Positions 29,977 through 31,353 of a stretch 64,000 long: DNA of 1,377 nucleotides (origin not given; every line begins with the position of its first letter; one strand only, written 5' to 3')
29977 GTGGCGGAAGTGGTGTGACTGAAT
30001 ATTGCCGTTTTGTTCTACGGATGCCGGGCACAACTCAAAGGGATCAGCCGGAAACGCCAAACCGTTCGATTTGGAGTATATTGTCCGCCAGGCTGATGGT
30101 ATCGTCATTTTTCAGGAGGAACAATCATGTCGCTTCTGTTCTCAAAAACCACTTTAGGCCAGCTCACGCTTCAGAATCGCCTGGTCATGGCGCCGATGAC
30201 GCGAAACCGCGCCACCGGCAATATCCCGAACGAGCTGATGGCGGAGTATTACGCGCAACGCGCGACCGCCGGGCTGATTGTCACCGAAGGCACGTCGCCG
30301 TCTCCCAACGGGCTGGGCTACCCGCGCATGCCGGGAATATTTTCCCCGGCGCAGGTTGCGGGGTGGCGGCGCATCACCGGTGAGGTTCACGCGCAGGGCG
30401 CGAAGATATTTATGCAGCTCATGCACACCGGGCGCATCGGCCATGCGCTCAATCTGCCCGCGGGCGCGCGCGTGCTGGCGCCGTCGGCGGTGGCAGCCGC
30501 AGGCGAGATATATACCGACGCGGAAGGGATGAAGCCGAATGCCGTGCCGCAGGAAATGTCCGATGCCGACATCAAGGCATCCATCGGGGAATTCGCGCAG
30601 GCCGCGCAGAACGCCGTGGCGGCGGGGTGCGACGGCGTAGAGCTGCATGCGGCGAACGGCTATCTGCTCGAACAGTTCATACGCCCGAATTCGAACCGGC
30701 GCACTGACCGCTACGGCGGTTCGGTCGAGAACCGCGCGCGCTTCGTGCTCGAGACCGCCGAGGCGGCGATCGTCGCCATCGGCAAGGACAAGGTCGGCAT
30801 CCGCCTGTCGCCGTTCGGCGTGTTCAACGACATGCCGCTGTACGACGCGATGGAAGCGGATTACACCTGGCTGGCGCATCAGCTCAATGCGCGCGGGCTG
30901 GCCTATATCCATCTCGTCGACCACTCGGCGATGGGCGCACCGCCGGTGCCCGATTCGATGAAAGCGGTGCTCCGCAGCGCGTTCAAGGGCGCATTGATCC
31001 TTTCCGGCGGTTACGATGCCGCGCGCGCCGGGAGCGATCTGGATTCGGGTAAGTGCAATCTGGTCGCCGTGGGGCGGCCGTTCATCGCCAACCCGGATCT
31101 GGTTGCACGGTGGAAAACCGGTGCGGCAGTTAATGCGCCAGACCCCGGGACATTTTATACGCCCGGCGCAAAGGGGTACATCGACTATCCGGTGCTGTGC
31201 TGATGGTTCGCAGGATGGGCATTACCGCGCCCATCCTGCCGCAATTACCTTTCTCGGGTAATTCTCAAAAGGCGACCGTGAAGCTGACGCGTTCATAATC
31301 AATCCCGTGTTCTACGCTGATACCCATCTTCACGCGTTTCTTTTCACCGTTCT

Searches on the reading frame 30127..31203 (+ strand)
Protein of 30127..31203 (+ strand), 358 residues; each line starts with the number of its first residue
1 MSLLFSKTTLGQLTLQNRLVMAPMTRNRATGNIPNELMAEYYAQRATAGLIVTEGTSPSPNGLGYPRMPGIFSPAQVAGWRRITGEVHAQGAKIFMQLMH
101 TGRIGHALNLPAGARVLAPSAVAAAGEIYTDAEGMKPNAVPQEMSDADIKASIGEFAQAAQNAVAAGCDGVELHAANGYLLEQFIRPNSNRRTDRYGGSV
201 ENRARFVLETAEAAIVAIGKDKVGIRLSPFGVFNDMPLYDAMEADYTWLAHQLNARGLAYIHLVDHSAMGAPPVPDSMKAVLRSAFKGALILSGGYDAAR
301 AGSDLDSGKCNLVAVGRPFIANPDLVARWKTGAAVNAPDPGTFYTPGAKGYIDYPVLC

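Call 4: search_protein_families(library=pfam, proteins=[window:30127-31203:+], max_evalue=0.01)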
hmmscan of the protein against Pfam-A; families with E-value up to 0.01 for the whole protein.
window:30127-31203:+ (358 aa): 1 family
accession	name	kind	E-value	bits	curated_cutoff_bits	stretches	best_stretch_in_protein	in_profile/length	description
PF00724.26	Oxidored_FMN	-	1.2e-82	278.4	27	1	4-333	2-339/342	NADH:flavin oxidoreductase / NADH oxidase family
